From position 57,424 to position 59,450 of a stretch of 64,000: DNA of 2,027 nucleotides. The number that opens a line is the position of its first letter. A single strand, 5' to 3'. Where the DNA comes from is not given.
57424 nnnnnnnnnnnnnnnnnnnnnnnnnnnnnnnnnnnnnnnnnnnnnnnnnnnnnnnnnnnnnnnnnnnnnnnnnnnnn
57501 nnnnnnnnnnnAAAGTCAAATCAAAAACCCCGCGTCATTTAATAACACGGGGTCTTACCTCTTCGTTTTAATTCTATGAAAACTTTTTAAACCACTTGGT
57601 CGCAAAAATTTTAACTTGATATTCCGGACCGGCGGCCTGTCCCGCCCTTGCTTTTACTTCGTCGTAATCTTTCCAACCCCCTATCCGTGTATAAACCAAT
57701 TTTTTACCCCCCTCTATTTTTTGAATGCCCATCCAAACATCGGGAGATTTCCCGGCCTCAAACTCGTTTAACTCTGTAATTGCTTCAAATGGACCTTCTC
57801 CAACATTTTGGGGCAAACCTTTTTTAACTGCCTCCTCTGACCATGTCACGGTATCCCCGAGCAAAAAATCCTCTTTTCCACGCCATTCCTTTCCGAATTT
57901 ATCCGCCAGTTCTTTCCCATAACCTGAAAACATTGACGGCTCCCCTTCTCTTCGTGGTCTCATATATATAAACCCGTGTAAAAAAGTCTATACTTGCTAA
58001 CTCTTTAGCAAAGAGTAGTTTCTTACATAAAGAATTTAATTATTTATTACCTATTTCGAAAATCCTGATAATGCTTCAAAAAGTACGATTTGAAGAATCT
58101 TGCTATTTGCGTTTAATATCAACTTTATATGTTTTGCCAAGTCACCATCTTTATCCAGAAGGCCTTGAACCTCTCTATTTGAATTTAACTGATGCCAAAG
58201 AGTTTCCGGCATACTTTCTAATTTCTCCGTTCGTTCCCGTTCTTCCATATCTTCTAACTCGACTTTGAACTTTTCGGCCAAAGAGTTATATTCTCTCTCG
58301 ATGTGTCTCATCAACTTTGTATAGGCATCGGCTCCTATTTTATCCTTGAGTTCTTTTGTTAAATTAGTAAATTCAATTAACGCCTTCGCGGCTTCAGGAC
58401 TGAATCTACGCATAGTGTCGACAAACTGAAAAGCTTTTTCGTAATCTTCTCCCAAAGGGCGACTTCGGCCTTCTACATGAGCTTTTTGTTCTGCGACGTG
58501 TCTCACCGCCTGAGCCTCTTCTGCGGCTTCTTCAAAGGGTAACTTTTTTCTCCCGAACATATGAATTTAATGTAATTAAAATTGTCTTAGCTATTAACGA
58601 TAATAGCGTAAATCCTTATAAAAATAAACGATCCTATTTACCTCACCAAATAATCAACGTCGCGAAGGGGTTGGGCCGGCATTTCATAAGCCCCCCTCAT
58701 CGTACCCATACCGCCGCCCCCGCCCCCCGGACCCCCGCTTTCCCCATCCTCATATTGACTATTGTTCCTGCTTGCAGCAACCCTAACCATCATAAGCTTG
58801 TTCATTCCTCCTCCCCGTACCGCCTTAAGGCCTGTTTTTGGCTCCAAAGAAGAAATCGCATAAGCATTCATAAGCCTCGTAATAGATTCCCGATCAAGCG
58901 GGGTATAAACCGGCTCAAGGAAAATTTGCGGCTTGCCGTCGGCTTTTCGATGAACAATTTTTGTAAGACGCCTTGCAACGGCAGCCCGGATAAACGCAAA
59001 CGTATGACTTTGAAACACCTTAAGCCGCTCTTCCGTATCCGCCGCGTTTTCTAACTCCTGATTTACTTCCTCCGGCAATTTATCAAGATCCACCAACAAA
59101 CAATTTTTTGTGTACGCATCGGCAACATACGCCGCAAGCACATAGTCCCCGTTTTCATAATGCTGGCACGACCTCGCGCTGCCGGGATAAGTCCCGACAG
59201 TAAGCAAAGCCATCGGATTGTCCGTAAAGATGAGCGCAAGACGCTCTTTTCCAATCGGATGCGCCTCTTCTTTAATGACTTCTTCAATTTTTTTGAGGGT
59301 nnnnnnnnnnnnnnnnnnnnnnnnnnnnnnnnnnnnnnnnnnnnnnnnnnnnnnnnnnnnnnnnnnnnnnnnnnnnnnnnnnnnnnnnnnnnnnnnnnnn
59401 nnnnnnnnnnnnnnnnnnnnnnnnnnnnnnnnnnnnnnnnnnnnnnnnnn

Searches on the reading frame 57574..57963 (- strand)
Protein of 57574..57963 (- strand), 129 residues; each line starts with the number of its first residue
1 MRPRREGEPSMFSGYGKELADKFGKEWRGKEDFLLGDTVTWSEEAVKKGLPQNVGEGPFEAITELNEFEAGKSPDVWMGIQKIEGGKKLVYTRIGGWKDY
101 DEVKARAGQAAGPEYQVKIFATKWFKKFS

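Call 4: search_protein_families(library=pfam, proteins=[window:57574-57963:-], max_evalue=0.1)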
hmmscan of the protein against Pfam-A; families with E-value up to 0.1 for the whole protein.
window:57574-57963:- (129 aa): 0 families

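Call 6: search_protein_families(library=ncbifam, proteins=[window:57574-57963:-], max_evalue=0.1)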
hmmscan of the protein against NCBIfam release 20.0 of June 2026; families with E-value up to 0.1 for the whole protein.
window:57574-57963:- (129 aa): 0 families

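Call 10: search_protein_families(library=padloc, proteins=[window:57574-57963:-], max_evalue=1)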
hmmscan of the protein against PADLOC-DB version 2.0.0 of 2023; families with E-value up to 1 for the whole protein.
window:57574-57963:- (129 aa): 0 families

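Call 11: search_protein_families(library=phrogs, proteins=[window:57574-57963:-], max_evalue=1)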
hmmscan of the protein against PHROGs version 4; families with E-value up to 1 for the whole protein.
window:57574-57963:- (129 aa): 0 families

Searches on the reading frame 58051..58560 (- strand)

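Call 4: search_protein_families(library=pfam, proteins=[window:58051-58560:-], max_evalue=0.1)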
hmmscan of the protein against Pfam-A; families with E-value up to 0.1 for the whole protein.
window:58051-58560:- (169 aa): 1 family
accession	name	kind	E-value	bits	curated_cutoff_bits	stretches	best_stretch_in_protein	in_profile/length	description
PF15035.11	Rootletin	-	0.062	13.7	36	1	77-138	58-112/188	Ciliary rootlet component, centrosome cohesion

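Call 6: search_protein_families(library=ncbifam, proteins=[window:58051-58560:-], max_evalue=0.1)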
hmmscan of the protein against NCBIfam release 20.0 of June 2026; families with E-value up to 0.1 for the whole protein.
window:58051-58560:- (169 aa): 2 families
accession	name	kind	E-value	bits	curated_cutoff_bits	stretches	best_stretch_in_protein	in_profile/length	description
NF047444.1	Sig54regLepto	equivalog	0.015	15.1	240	1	38-124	63-148/149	LEPBI_I1174 family sigma 54-regulated protein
TIGR03513.1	GldL_gliding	equivalog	0.019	14.9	68.3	1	71-157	159-245/247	type IX secretion system motor protein PorL/GldL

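Call 10: search_protein_families(library=padloc, proteins=[window:58051-58560:-], max_evalue=1)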
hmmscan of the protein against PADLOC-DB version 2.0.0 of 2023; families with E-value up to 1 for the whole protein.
window:58051-58560:- (169 aa): 0 families

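Call 11: search_protein_families(library=phrogs, proteins=[window:58051-58560:-], max_evalue=1)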
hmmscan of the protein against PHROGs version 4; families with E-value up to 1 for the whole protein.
window:58051-58560:- (169 aa): 3 families
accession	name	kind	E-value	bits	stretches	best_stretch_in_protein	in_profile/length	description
phrog_38784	-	unknown function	0.0038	18.1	1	59-127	9-77/159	-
phrog_27153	-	unknown function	0.13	13.7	1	48-108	26-85/92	-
phrog_6167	-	unknown function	0.28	12.3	1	37-91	47-103/114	-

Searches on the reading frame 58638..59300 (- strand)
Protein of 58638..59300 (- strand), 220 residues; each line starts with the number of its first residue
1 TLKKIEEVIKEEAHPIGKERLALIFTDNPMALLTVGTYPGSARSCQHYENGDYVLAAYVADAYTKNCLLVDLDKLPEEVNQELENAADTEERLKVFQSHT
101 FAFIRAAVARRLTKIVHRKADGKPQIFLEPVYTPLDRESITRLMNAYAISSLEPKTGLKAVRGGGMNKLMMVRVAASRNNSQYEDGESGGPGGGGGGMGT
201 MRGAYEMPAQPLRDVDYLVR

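Call 24: search_dna_similar(query=window:58638-59300:-, collection=phages, mode=protein, max_evalue=1, max_rows=15)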
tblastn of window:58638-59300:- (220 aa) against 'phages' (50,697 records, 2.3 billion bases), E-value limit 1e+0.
No match.
